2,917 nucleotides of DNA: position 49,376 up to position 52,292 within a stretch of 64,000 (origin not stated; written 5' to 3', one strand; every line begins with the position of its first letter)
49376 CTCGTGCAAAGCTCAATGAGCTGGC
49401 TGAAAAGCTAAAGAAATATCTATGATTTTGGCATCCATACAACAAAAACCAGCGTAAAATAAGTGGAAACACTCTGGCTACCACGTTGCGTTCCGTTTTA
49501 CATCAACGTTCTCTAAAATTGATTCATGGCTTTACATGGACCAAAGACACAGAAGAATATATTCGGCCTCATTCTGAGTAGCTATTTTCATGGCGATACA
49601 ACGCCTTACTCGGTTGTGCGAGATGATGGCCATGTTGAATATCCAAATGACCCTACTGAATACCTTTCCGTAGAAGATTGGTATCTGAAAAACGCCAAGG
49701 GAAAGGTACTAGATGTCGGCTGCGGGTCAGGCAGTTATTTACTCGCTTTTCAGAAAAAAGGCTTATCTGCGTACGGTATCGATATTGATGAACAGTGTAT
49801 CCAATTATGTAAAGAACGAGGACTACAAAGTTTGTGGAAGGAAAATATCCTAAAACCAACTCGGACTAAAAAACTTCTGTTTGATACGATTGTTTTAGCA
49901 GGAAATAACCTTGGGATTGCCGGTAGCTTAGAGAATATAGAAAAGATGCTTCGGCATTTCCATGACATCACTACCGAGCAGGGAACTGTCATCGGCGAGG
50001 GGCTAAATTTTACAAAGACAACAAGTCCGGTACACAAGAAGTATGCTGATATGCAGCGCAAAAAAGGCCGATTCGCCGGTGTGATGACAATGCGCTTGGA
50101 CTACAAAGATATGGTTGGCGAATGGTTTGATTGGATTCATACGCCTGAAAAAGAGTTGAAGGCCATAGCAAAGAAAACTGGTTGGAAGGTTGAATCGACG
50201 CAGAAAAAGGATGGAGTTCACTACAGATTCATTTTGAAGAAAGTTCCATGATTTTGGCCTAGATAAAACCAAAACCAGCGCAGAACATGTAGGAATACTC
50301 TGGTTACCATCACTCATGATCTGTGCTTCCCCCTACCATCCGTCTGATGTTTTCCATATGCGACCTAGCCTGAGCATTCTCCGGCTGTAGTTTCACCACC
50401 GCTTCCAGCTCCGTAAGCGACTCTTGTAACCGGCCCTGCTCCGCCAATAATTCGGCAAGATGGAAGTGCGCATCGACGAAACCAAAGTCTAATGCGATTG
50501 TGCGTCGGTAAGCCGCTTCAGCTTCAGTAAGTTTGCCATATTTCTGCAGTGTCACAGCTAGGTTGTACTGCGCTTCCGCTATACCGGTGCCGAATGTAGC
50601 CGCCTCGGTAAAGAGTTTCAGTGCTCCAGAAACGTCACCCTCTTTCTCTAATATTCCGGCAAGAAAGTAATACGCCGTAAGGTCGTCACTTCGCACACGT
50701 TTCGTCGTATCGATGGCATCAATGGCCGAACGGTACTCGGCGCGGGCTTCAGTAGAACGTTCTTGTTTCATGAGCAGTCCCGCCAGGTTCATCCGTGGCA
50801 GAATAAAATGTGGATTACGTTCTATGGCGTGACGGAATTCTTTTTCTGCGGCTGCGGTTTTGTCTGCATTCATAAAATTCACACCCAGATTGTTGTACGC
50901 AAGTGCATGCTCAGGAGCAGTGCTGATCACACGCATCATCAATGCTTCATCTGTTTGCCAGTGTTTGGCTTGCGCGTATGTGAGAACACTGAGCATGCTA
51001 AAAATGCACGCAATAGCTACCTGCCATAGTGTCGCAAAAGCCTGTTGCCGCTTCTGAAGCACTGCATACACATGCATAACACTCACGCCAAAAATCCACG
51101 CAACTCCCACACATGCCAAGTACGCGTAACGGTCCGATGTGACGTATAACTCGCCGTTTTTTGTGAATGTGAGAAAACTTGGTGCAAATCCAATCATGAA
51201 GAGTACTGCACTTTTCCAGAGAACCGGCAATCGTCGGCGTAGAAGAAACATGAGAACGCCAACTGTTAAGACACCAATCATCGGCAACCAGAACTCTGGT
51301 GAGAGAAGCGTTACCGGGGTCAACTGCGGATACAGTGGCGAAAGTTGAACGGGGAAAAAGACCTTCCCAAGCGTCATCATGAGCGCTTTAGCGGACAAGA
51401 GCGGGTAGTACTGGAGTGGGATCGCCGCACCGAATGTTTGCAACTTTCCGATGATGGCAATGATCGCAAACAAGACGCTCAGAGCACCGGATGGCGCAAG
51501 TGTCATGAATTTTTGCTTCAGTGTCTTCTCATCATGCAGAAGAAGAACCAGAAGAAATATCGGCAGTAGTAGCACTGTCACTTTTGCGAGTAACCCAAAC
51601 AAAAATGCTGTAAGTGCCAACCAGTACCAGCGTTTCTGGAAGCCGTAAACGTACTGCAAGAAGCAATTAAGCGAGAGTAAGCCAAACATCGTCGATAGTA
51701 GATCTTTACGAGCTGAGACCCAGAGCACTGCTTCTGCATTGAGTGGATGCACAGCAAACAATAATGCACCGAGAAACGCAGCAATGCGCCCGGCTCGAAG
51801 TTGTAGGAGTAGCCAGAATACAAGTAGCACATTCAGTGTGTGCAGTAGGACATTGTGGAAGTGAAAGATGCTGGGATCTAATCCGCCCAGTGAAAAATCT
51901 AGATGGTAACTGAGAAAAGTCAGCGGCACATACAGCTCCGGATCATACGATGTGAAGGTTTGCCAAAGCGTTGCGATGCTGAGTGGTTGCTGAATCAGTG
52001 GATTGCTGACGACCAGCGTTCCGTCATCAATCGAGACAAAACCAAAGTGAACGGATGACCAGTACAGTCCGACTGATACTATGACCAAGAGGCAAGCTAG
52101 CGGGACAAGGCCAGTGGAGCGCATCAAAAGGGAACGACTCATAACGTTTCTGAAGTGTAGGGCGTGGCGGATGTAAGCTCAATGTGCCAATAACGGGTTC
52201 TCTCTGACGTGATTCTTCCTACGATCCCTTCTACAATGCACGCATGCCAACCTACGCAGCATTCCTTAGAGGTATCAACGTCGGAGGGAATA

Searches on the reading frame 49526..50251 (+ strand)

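Call 94: search_protein_families(library=pfam, proteins=[window:49526-50251:+], max_evalue=0.001)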
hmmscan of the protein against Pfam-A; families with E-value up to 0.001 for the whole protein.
window:49526-50251:+ (241 aa): 9 families
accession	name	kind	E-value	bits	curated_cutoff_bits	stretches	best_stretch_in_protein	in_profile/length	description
PF13489.12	Methyltransf_23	-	2.5e-10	40.8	27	1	55-224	20-163/164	Methyltransferase domain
PF13649.12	Methyltransf_25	-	5e-09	37.2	27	1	61-153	1-97/97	Methyltransferase domain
PF07021.18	MetW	-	1.4e-08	35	21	1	58-124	14-81/193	Methionine biosynthesis protein MetW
PF08242.18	Methyltransf_12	-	1.1e-07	32.9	30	1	62-154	1-97/98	Methyltransferase domain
PF13847.12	Methyltransf_31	-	4e-07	30.3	27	1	57-156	3-108/145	Methyltransferase domain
PF08241.18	Methyltransf_11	-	1.5e-06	29.2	21.2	1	62-155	1-93/95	Methyltransferase domain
PF03291.22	mRNA_G-N7_MeTrfase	-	7.7e-06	25.7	26.6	1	58-127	62-125/315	mRNA (guanine-N(7))-methyltransferase domain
PF06325.19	PrmA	-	8.5e-06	25.9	22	1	54-160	159-261/296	Ribosomal protein L11 methyltransferase (PrmA)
PF01728.25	FtsJ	-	0.00073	19.9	24.1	1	54-138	19-112/181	FtsJ-like methyltransferase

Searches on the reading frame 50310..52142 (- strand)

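Call 76: search_protein_families(library=pfam, proteins=[window:50310-52142:-], max_evalue=0.001)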
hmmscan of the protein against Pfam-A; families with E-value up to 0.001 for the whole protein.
window:50310-52142:- (610 aa): 14 families
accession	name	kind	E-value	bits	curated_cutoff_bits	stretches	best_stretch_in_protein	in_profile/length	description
PF07719.23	TPR_2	-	2.8e-17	61.8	27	1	557-589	2-34/34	Tetratricopeptide repeat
PF00515.34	TPR_1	-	6.9e-15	54.6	27.8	1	522-552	1-31/34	Tetratricopeptide repeat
PF13181.12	TPR_8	-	4e-14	52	25.7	0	557-589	2-34/34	Tetratricopeptide repeat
PF14559.12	TPR_19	-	4.2e-13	49.9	25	1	535-594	4-63/68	Tetratricopeptide repeat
PF13432.12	TPR_16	-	6.7e-12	46.1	32.7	1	526-589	1-64/65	Tetratricopeptide repeat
PF13431.12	TPR_17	-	4.5e-10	39.4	24.4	0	544-576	1-33/34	Tetratricopeptide repeat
PF13424.12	TPR_12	-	7.3e-10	39.3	30.1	0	451-515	7-72/77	Tetratricopeptide repeat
PF13414.12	TPR_11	-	1.5e-09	37.8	26.8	0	565-594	3-32/42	TPR repeat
PF13428.12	TPR_14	-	1.1e-08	35.3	23.5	0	557-593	2-38/44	Tetratricopeptide repeat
PF13371.12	TPR_9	-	8.7e-08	32.5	35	0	389-445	5-61/73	Tetratricopeptide repeat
PF24575.1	TPR_Slam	-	2.8e-07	31.4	35.2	0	423-468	57-102/104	Surface lipoprotein assembly modifier, N-terminal TPR repeats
PF13374.12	TPR_10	-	4.9e-07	30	27.5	0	522-550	2-30/42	Tetratricopeptide repeat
PF13174.12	TPR_6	-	0.00019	22.3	26.3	0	557-588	1-32/33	Tetratricopeptide repeat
PF13176.12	TPR_7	-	0.00047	20.5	27.9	0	490-514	1-27/36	Tetratricopeptide repeat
